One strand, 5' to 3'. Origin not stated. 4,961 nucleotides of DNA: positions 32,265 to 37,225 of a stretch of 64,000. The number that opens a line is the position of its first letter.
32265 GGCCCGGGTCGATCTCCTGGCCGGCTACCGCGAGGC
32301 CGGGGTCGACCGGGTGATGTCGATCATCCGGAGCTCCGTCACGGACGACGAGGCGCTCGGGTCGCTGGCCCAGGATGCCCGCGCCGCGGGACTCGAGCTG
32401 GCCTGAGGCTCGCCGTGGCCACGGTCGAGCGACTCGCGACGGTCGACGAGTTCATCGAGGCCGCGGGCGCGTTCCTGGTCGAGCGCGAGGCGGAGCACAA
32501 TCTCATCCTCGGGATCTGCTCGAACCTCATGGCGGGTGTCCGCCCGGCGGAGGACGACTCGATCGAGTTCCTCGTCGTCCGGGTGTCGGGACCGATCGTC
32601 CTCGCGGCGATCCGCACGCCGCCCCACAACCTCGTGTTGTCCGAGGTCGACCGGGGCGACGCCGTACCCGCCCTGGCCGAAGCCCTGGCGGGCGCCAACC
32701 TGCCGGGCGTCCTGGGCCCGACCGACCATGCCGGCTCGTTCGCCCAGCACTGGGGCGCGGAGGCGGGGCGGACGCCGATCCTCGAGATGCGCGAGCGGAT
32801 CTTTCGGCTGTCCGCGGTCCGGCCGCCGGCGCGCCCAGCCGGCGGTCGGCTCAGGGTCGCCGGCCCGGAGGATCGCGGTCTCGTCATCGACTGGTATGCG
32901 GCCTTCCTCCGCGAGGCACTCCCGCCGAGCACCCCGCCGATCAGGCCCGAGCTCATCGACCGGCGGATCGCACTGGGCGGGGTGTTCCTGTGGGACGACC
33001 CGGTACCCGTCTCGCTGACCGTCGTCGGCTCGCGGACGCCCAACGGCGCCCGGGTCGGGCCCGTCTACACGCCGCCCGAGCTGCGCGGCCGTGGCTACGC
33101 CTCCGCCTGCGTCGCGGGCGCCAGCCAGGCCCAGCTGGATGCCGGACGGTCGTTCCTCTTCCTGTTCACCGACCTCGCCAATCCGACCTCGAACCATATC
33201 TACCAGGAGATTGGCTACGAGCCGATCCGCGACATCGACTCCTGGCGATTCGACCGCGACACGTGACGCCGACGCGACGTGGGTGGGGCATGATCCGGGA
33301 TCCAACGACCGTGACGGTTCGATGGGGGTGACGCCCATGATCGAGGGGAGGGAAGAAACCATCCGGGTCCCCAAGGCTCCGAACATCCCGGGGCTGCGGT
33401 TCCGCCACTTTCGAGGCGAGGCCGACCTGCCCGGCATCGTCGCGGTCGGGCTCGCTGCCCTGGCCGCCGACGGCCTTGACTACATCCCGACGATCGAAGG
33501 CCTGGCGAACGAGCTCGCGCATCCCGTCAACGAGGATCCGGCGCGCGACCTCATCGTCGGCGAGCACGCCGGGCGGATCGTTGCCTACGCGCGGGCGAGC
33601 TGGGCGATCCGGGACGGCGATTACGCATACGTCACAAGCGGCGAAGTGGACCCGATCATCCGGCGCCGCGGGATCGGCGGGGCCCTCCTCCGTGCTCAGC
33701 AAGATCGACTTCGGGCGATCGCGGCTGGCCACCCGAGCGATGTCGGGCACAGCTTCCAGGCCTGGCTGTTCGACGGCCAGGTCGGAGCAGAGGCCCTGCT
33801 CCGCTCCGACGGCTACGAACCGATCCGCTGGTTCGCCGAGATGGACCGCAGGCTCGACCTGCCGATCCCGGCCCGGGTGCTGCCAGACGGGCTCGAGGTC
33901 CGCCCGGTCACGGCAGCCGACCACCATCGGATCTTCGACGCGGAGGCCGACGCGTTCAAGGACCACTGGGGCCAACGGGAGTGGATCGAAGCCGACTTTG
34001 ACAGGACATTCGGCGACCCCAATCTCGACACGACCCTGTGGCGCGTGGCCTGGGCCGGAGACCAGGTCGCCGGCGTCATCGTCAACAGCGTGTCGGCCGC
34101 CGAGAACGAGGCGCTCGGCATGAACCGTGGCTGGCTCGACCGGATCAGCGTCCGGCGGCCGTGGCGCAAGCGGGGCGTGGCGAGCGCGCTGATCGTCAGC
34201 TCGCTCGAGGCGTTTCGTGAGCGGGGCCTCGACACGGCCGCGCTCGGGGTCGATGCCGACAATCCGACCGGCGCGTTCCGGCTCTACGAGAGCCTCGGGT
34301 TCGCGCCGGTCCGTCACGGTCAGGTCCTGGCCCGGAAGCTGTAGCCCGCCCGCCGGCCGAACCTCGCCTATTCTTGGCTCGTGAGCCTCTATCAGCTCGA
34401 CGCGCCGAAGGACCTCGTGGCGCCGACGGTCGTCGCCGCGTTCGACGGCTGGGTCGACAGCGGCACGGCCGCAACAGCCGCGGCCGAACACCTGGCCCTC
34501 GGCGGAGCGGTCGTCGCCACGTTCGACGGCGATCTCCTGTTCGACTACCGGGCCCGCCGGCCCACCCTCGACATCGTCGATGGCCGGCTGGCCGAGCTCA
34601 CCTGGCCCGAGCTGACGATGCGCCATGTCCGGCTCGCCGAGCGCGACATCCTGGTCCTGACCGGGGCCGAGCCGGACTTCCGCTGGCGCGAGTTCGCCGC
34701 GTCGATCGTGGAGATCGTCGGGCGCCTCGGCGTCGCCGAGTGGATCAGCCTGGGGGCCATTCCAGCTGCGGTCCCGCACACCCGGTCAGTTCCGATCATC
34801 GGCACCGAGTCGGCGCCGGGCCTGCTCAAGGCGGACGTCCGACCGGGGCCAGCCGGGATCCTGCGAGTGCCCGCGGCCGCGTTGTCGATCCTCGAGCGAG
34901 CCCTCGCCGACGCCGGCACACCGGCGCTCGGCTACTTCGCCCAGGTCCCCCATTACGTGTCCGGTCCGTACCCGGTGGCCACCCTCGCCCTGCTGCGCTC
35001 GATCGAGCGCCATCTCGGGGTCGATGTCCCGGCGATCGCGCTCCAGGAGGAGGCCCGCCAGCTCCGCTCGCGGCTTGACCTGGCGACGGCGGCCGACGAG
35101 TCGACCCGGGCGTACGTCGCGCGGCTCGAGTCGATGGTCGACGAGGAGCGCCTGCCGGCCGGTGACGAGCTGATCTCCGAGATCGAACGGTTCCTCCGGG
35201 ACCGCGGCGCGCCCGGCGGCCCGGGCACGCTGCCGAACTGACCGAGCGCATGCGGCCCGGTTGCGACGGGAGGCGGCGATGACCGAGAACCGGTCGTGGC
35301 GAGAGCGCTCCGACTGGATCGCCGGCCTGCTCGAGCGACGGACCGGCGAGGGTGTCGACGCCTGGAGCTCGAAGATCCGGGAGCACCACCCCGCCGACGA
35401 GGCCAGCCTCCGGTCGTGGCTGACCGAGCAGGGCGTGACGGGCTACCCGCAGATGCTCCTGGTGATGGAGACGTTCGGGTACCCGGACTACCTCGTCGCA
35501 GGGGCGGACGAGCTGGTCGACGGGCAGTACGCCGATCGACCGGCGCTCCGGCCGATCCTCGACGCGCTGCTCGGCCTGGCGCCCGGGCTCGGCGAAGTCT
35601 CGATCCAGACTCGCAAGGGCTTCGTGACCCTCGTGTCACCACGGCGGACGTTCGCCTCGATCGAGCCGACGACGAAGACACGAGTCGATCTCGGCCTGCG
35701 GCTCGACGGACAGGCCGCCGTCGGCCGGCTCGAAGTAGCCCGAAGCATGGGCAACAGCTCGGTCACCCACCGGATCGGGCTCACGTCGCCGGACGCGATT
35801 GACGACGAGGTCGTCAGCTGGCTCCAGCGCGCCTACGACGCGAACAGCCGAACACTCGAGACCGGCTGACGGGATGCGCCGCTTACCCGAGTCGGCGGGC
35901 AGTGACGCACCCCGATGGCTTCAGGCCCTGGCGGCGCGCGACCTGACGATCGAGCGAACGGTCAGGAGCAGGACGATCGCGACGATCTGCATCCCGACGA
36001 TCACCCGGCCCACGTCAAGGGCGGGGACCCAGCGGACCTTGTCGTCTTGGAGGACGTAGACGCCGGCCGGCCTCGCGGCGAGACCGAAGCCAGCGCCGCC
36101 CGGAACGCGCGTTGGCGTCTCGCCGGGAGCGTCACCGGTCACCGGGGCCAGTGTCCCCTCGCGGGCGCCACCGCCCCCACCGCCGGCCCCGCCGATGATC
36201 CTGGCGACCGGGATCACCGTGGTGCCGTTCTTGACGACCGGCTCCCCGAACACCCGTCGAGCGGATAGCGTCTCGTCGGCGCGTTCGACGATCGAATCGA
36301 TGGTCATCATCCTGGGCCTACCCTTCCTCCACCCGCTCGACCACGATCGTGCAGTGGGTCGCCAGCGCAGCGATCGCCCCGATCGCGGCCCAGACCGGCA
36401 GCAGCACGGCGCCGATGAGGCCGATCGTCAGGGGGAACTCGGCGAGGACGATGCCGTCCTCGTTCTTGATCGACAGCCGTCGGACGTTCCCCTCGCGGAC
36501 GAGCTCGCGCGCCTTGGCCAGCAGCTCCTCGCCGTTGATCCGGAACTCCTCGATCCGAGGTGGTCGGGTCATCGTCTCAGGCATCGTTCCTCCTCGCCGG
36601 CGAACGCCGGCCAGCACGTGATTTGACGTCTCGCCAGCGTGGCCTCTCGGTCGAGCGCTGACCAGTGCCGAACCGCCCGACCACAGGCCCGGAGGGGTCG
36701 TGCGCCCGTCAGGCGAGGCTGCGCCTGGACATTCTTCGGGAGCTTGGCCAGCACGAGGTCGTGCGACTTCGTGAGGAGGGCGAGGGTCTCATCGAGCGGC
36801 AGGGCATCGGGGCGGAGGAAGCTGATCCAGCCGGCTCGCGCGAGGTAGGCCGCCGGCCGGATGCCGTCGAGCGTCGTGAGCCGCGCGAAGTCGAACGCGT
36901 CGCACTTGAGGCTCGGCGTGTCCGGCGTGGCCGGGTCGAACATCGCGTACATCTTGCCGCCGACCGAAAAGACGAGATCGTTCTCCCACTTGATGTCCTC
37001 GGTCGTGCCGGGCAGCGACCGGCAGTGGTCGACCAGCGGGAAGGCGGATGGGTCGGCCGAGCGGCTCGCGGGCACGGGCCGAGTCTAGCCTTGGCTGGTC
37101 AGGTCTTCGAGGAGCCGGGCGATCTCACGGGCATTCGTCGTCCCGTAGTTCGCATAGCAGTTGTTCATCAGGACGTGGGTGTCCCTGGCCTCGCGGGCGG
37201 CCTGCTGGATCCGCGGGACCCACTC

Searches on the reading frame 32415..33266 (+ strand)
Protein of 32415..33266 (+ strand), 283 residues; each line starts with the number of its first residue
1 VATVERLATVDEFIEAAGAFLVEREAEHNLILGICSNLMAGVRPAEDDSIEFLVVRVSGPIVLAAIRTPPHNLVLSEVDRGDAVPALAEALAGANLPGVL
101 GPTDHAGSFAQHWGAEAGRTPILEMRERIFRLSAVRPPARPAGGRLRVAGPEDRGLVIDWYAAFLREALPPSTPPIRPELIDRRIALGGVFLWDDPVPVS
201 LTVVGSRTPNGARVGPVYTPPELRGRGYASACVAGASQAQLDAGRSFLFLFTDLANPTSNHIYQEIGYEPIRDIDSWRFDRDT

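Call 65: search_protein_families(library=pfam, proteins=[window:32415-33266:+], max_evalue=0.0001)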
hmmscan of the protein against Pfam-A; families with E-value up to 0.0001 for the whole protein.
window:32415-33266:+ (283 aa): 2 families
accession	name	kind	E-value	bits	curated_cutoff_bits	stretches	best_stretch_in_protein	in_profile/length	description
PF08445.16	FR47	-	1.8e-05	25.1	22.1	1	210-271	20-80/86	FR47-like protein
PF00583.31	Acetyltransf_1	-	0.0001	23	20.7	0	188-268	34-116/116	Acetyltransferase (GNAT) family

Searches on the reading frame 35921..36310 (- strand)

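Call 42: search_protein_families(library=pfam, proteins=[window:35921-36310:-], max_evalue=0.001)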
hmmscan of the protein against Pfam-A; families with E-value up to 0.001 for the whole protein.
window:35921-36310:- (129 aa): 1 family
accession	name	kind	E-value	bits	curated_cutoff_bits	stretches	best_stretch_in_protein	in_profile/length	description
PF09579.15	Spore_YtfJ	-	1.4e-06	28.9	25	1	26-97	3-63/81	Sporulation protein YtfJ (Spore_YtfJ)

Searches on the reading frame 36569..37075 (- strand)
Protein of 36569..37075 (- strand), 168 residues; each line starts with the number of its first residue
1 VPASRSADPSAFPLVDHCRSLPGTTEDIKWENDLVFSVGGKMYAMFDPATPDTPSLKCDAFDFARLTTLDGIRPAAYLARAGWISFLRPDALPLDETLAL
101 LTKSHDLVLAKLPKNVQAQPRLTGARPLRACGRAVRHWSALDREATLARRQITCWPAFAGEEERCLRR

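Call 42: search_protein_families(library=pfam, proteins=[window:36569-37075:-], max_evalue=0.001)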
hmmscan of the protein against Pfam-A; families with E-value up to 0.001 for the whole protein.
window:36569-37075:- (168 aa): 1 family
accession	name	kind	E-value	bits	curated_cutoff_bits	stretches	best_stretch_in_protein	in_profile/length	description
PF04237.18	YjbR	-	2e-14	54.4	30.1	1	20-107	2-88/88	YjbR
